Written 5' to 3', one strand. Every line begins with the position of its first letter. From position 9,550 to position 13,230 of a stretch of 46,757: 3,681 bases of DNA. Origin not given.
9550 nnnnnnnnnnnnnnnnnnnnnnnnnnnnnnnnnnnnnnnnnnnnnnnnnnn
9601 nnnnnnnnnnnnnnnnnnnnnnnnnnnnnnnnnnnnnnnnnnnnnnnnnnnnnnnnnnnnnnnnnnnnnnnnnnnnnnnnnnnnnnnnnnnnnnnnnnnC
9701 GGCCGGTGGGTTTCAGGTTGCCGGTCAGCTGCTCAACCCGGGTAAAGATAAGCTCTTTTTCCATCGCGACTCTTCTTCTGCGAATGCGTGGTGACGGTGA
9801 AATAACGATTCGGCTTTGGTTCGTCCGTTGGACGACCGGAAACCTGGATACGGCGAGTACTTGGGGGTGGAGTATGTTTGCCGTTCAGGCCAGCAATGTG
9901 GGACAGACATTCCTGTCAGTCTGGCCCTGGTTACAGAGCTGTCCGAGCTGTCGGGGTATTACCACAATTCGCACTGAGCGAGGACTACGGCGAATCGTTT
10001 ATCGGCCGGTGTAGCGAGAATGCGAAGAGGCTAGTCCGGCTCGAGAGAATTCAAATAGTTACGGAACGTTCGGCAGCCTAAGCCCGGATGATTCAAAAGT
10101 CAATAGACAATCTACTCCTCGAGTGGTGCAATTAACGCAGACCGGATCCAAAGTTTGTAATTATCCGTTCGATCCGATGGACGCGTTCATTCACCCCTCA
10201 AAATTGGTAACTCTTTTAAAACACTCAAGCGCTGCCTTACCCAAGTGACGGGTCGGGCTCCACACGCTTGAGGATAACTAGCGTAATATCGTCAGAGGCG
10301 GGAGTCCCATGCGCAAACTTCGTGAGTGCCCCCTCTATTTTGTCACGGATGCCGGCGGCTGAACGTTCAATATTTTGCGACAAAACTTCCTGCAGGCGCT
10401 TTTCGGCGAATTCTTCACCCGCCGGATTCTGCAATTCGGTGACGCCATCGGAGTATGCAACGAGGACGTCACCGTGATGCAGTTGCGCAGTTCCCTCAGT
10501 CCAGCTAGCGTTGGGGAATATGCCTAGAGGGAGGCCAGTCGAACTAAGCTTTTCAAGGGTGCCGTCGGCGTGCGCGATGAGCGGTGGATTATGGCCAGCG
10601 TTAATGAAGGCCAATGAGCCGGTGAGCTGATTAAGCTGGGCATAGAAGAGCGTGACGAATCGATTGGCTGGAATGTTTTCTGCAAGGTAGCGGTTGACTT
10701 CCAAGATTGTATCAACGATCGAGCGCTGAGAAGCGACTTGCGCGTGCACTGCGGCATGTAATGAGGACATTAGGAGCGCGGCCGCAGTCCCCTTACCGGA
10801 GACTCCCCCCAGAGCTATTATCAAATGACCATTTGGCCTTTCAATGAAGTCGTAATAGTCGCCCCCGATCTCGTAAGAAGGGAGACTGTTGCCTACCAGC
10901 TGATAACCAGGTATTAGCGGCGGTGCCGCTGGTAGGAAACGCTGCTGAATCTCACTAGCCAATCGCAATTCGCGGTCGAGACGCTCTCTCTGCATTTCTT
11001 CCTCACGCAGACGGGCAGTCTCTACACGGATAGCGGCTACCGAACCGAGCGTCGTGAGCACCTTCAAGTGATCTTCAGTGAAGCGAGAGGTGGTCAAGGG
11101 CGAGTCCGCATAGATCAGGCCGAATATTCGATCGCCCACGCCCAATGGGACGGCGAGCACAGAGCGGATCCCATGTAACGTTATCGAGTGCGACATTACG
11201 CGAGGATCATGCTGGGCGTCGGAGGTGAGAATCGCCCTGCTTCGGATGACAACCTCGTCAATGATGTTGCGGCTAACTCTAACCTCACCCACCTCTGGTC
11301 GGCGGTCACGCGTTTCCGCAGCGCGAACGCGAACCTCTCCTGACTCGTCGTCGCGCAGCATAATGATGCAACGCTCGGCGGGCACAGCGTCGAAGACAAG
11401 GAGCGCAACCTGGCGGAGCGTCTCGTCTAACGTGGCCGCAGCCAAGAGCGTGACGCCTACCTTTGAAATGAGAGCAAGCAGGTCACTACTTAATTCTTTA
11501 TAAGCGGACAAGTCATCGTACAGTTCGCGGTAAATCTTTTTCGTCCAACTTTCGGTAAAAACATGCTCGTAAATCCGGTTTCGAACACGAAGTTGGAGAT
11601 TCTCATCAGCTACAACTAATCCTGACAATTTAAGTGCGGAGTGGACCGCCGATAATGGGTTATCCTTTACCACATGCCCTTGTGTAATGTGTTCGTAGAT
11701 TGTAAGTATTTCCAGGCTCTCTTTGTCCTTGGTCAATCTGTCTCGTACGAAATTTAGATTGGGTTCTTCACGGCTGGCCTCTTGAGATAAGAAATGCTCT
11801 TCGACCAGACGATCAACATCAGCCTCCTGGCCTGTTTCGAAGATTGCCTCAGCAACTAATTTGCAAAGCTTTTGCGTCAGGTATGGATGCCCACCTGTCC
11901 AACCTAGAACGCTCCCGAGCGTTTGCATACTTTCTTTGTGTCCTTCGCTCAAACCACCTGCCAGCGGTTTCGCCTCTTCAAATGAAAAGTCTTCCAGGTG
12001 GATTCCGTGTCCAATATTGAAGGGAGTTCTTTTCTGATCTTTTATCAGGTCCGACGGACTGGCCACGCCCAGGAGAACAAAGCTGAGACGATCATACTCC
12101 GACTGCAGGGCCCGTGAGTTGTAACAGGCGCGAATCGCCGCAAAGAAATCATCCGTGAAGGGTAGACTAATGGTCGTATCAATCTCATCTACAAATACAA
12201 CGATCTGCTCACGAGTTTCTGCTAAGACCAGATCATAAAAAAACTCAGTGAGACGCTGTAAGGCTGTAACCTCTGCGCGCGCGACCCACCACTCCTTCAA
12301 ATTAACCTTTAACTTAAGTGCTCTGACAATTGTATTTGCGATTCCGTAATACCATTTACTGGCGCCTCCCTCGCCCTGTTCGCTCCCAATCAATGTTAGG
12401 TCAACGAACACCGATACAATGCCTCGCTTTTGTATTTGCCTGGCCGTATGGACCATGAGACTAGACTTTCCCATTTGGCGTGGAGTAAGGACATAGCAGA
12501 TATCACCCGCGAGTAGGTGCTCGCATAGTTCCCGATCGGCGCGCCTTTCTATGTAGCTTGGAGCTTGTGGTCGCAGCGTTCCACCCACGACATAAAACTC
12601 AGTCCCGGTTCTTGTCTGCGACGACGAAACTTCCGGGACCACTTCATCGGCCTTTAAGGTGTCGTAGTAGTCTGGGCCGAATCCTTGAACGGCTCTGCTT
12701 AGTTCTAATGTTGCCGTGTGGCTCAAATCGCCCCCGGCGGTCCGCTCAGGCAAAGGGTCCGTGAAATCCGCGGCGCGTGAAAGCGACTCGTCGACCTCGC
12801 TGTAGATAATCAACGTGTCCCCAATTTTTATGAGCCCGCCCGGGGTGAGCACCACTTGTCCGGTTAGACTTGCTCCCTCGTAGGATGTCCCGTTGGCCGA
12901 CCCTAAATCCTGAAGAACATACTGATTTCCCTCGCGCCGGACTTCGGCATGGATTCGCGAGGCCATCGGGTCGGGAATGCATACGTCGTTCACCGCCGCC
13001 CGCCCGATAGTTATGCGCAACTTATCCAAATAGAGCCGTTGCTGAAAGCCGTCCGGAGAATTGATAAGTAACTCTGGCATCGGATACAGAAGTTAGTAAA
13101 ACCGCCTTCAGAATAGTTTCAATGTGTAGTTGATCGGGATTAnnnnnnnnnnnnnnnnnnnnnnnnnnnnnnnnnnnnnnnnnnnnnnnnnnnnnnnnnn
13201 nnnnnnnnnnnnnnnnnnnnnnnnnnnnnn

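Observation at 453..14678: Co-directional four-gene locus: TIR-NTPase, FHA-NTPase-GAF-PP2C, then two giant domain-less proteins, a candidate undescribed conflict/signalling system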

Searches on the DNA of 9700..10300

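Call 87: search_rna_families(source=window, start=9700, end=10300, threshold=evalue, max_evalue=1)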
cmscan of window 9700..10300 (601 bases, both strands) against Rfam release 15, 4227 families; matches with E-value up to 1: 0.
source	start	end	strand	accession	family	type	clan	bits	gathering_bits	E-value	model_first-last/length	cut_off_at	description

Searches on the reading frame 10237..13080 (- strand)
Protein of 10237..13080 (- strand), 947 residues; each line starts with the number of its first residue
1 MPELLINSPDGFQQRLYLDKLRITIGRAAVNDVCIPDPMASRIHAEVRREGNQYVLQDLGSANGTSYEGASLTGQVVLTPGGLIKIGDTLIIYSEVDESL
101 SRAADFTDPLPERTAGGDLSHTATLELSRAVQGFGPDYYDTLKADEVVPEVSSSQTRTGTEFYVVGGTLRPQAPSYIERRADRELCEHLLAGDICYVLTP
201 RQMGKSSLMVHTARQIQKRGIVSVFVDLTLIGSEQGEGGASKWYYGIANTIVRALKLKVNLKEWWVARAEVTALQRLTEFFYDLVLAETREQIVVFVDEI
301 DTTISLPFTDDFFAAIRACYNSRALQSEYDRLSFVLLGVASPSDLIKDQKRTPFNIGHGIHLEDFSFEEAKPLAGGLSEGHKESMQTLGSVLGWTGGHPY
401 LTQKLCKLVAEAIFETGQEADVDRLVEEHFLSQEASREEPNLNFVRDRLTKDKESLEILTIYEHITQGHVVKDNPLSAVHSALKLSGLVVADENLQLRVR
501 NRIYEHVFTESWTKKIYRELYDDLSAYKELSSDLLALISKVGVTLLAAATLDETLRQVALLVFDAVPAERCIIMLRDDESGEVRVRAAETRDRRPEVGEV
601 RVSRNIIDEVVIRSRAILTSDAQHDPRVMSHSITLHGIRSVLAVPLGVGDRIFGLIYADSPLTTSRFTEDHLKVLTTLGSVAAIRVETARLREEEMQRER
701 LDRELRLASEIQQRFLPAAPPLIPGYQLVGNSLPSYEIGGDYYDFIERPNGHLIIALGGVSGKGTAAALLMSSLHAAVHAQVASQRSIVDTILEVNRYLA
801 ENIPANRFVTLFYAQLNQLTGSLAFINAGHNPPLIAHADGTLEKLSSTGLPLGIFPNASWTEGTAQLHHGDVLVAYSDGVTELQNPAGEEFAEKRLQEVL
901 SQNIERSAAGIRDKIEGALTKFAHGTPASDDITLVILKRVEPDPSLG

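Call 5: search_protein_families(library=pfam, proteins=[window:10237-13080:-], max_evalue=0.1)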
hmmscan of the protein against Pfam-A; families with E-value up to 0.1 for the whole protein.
window:10237-13080:- (947 aa): 10 families
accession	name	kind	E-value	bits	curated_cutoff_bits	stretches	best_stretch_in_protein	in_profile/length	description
PF07228.17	SpoIIE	-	1.3e-45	156.2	25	1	750-939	2-191/192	Stage II sporulation protein E (SpoIIE)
PF14516.12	AAA_35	-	4.5e-32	111.6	27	1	167-509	4-330/331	AAA-like domain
PF01590.32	GAF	-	2.3e-15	57.7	22.4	1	551-685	2-132/133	GAF domain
PF00498.31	FHA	-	2.5e-15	57.1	20.7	1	23-87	1-67/67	FHA domain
PF13492.12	GAF_3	-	3e-13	50.7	27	1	551-687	2-128/129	GAF domain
PF13185.12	GAF_2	-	3.1e-12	47.3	28.6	1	549-685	2-134/136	GAF domain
PF16697.10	Yop-YscD_cpl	-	1.6e-09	38.3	33.2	1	17-91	13-88/94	Inner membrane component of T3SS, cytoplasmic domain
PF01637.24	ATPase_2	-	0.0026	18.1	33.2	1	193-402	21-222/225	ATPase domain predominantly from Archaea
PF13173.12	AAA_14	-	0.053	14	27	0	275-369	49-127/129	AAA domain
PF13401.12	AAA_22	-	0.082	13.7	27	0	196-339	9-123/130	AAA domain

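Call 6: search_protein_families(library=padloc, proteins=[window:10237-13080:-], max_evalue=0.1)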
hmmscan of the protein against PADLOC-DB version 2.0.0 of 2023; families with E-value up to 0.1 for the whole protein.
window:10237-13080:- (947 aa): 0 families

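Call 7: search_protein_families(library=ncbifam, proteins=[window:10237-13080:-], max_evalue=0.1)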
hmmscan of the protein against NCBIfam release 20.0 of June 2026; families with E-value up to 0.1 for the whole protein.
window:10237-13080:- (947 aa): 7 families
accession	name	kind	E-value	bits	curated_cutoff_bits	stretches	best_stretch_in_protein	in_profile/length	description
NF049868.1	FhaB_Rv0019c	equivalog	2.7e-15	56.7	125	1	14-91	79-156/158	FHA domain-containing protein FhaB/FipA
NF045505.1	RR_RssB_Pseudo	equivalog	8.5e-13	48.1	700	1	703-939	154-391/394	two-component system response regulator RssB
TIGR02865.1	spore_II_E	equivalog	3.6e-12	45.2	490.8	1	737-938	565-762/764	stage II sporulation protein E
TIGR01817.1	nifA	equivalog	2.9e-11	42.8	528.85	1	536-702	5-175/534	nif-specific transcriptional activator NifA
NF041660.2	oxygluDhInhib_OdhI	equivalog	1e-07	31.9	200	1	14-90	49-124/130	oxoglutarate dehydrogenase inhibitor Odhl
TIGR03354.1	VI_FHA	hypoth_equivalog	7.7e-06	26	120.25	1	18-97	21-104/420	type VI secretion system-associated FHA domain protein TagH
NF033760.1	gliding_GltG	equivalog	2e-05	23.4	650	1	23-93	26-96/650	adventurous gliding motility protein GltG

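Call 23: find_homologous_proteins(query=window:10237-13080:-)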
Query window:10237-13080:- (947 aa): 7806 proteins with E <= 0.001 among 8000 candidates; the best 120 are listed.
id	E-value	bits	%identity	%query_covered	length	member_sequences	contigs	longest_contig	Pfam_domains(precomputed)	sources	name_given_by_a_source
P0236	0.0e+0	2109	100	100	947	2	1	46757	PF13185.13,PF00498.32,PF01590.33,PF16697.11,PF13492.13,PF14516.13,PF07228.18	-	-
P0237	0.0e+0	1267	61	99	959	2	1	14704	PF13185.13,PF00498.32,PF01590.33,PF16697.11,PF13492.13,PF14516.13,PF01637.25,PF07228.18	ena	-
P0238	1.7e-268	912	53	83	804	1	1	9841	PF13185.13,PF01590.33,PF14516.13,PF07228.18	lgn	-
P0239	1.1e-235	803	43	37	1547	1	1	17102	PF02518.32,PF00004.36,PF13401.13,PF14516.13,PF25318.2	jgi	-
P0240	1.1e-231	790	75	43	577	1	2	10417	PF13185.13,PF00498.32,PF01590.33,PF16697.11,PF13492.13,PF07228.18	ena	-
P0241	2.6e-230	785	75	43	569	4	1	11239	PF13185.13,PF00498.32,PF01590.33,PF16697.11,PF13492.13,PF07228.18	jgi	jgi:serine phosphatase RsbU (regulator of sigma subunit)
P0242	3.1e-229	782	74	43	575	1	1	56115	PF13185.13,PF00498.32,PF01590.33,PF16697.11,PF13492.13,PF07228.18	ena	-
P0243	1.9e-228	779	76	43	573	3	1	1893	PF13185.13,PF00498.32,PF01590.33,PF16697.11,PF13492.13,PF07228.18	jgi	jgi:serine phosphatase RsbU (regulator of sigma subunit)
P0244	6.3e-228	777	74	44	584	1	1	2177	PF13185.13,PF00498.32,PF01590.33,PF16697.11,PF13492.13,PF07228.18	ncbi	-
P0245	2.2e-227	776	73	43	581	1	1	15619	PF13185.13,PF00498.32,PF01590.33,PF16697.11,PF13492.13,PF07228.18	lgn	-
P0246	3.5e-227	775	75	43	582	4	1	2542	PF13185.13,PF00498.32,PF01590.33,PF16697.11,PF13492.13,PF07228.18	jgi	jgi:sigma-B regulation protein RsbU (phosphoserine phosphatase)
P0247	3.7e-227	775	74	43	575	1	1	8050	PF13185.13,PF00498.32,PF01590.33,PF16697.11,PF13492.13,PF07228.18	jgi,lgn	-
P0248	4.0e-227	775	75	43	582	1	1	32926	PF13185.13,PF00498.32,PF01590.33,PF16697.11,PF13492.13,PF07228.18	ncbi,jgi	ncbi:MAG TPA: SpoIIE family protein phosphatase [Pyrinomonadaceae bacterium]|jgi:serine phosphatase 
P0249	2.8e-226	772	73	43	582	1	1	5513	PF13185.13,PF00498.32,PF01590.33,PF16697.11,PF13492.13,PF07228.18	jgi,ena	jgi:serine phosphatase RsbU (regulator of sigma subunit)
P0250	2.9e-226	772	74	43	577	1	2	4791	PF13185.13,PF00498.32,PF01590.33,PF16697.11,PF13492.13,PF07228.18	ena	-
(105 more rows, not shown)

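Call 26: find_encoding_contigs(protein=P0237, flank=10000, max_places=4)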
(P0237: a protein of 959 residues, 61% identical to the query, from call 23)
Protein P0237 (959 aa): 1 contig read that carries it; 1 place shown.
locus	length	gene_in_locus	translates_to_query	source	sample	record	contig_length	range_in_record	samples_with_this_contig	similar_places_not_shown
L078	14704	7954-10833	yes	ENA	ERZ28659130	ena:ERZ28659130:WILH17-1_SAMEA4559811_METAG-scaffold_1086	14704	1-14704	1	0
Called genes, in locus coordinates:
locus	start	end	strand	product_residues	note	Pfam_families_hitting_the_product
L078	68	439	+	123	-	-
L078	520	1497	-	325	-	PF00490:ALAD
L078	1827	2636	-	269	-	PF00589:Phage_integrase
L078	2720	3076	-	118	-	-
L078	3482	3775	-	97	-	-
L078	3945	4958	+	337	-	PF02384:N6_Mtase, PF07669:Eco57I (weak)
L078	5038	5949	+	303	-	PF18899:DUF5655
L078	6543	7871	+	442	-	PF14516:AAA_35, PF13173:AAA_14 (faint)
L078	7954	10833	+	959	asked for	PF00498:FHA, PF16697:Yop-YscD_cpl, PF14516:AAA_35, PF01637:ATPase_2 (faint), PF01590:GAF, PF13185:GAF_2, PF13492:GAF_3, PF07228:SpoIIE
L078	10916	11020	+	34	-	-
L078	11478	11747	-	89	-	-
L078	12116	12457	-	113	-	PF13442:Cytochrome_CBB3, PF00034:Cytochrom_C (faint)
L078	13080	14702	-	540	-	?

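Call 27: find_encoding_contigs(protein=P0238, flank=10000, max_places=4)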
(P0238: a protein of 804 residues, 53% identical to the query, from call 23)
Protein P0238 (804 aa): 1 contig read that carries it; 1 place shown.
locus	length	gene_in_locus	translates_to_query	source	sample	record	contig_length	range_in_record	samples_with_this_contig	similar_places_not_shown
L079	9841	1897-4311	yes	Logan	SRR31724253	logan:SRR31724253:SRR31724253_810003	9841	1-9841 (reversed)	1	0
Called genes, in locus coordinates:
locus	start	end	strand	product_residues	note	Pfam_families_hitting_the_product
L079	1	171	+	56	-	?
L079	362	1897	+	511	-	PF01582:TIR (weak), PF13676:TIR_2, PF14516:AAA_35, PF01637:ATPase_2 (weak), PF13401:AAA_22, PF13173:AAA_14 (weak)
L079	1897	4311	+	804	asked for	PF14516:AAA_35, PF01590:GAF, PF13185:GAF_2 (weak), PF07228:SpoIIE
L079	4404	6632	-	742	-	PF24096:DUF7379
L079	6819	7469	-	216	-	PF00677:Lum_binding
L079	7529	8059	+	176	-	-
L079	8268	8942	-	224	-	PF13462:Thioredoxin_4, PF01323:DSBA (weak)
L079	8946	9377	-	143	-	PF02600:DsbB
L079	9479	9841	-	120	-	?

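Call 42: search_protein_families(library=pfam, alignment_id=A6, max_evalue=0.001)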
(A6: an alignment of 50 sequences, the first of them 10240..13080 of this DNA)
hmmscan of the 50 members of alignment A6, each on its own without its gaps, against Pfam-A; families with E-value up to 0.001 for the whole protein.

A. member 1, window:10240-13080:- (947 aa): 7 families
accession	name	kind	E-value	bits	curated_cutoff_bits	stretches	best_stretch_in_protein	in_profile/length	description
PF07228.17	SpoIIE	-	1.3e-45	156.2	25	1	750-939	2-191/192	Stage II sporulation protein E (SpoIIE)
PF14516.12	AAA_35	-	4.5e-32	111.6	27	1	167-509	4-330/331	AAA-like domain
PF01590.32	GAF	-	2.3e-15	57.7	22.4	1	551-685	2-132/133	GAF domain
PF00498.31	FHA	-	2.5e-15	57.1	20.7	1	23-87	1-67/67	FHA domain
PF13492.12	GAF_3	-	3e-13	50.7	27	1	551-687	2-128/129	GAF domain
PF13185.12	GAF_2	-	3.1e-12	47.3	28.6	1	549-685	2-134/136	GAF domain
PF16697.10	Yop-YscD_cpl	-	1.6e-09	38.3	33.2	1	17-91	13-88/94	Inner membrane component of T3SS, cytoplasmic domain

B. families by the number of members that match (of 50 scanned): 164 families (the first 25 are shown)
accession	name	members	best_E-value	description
PF14516.12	AAA_35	50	7.7e-39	AAA-like domain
PF13401.12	AAA_22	20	3.3e-06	AAA domain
PF07676.18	PD40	18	3.7e-43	WD40-like Beta Propeller Repeat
PF25174.1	Beta-prop_THOC3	17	1.5e-277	THOC3 beta-propeller domain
PF00400.38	WD40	17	1.9e-197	WD domain, G-beta repeat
PF25173.1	Beta-prop_WDR3_1st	16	9.4e-179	WDR3 first beta-propeller domain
PF24814.1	WD40_Prp19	16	2.4e-154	Prp19 WD40 domain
PF25175.1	Beta-prop_WDR5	16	7.2e-139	WDR5 beta-propeller domain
PF25172.1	Beta-prop_WDR3_2nd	16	6.3e-114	WDR3 second beta-propeller domain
PF24817.1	WD40_WDHD1_1st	16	7.9e-111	WDHD1 first WD40 domain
PF24807.1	WD40_CDC20-Fz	16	1.8e-105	CDC20/Fizzy WD40 domain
PF24105.1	Beta-prop_CAF1B_HIR1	16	3.5e-103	CAF1B/HIR1 beta-propeller domain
PF25391.1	WD40_Gbeta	16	4.2e-101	G protein beta WD-40 repeat protein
PF24805.1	EIF3I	16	9.3e-100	EIF3I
PF25168.1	Beta-prop_WDR36-Utp21_2nd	16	1e-96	WDR36/Utp21 second beta-propeller domain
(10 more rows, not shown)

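Call 66: search_protein_families(library=padloc, proteins=[L079:1897-4308:+], max_evalue=0.01)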
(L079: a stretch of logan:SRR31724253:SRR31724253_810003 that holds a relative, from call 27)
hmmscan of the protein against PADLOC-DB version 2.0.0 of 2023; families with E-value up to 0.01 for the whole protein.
L079:1897-4308:+ (804 aa): 0 families

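Call 100: search_protein_families(library=padloc, alignment_id=A12, max_evalue=1e-8)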
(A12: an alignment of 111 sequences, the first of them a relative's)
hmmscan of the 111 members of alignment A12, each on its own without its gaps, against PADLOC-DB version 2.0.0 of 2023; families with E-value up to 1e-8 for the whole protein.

A. member 1, L078:3645-4955:+ (437 aa): 25 families
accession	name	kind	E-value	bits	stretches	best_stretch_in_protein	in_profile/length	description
PDLC03026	MTase_I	-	1.1e-123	411.9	1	78-435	132-479/487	Type I methyltransferase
PDLC03021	MTase_I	-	1.7e-66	223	1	85-431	160-487/491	Type I methyltransferase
PDLC03025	MTase_I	-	3e-41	139.8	1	86-344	159-402/569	Type I methyltransferase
PDLC04134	mad2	-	9.4e-33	111.8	1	86-353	268-485/492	mads_2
PDLC03031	MTase_I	-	2.3e-27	93.6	1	84-311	180-404/834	Type I methyltransferase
PDLC03036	MTase_I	-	3.2e-24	83.3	1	84-328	210-444/635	Type I methyltransferase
PDLC03022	MTase_I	-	3.6e-23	79.8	1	80-353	177-444/857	Type I methyltransferase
PDLC03318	MTase_II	-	4.8e-21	72.8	1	87-139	342-394/723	Type II methyltransferase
PDLC03027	MTase_I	-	1.2e-20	71.6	1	80-326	149-380/810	Type I methyltransferase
PDLC03018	MTase_I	-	2.8e-20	70.3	1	88-150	306-367/749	Type I methyltransferase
PDLC03035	MTase_I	-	3.8e-19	66.7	1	81-324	167-399/653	Type I methyltransferase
PDLC03029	MTase_I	-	9.9e-19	65.2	1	79-305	167-398/661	Type I methyltransferase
PDLC03039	MTase_I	-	4.3e-16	56.2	1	80-309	160-377/708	Type I methyltransferase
PDLC03218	MTase_II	-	4.9e-16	56.4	1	86-310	262-481/532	Type II methyltransferase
PDLC03032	MTase_I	-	1.1e-15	54.8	1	192-326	256-382/1001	Type I methyltransferase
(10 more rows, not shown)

B. families by the number of members that match (of 111 scanned): 34 families (the first 25 are shown)
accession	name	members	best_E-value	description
PDLC04946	PDC-S18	1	7.2e-149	-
PDLC03026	MTase_I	1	1.1e-123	Type I methyltransferase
PDLC02990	DarG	1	4.5e-73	-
PDLC01457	WYL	1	1.3e-68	"CAS-I,CAS-II,CAS-III,CAS-IV,CAS-V,CAS-VI; associated_signaling"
PDLC03021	MTase_I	1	1.7e-66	Type I methyltransferase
PDLC04945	PDC-S18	1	6.7e-63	-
PDLC03025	MTase_I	1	3e-41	Type I methyltransferase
PDLC04134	mad2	1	9.4e-33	mads_2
PDLC02919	HEAT-ARM_XIII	1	2.7e-28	-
PDLC03031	MTase_I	1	2.3e-27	Type I methyltransferase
PDLC03036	MTase_I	1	3.2e-24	Type I methyltransferase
PDLC03022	MTase_I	1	3.6e-23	Type I methyltransferase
PDLC03318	MTase_II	1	4.8e-21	Type II methyltransferase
PDLC03027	MTase_I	1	1.2e-20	Type I methyltransferase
PDLC03018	MTase_I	1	2.8e-20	Type I methyltransferase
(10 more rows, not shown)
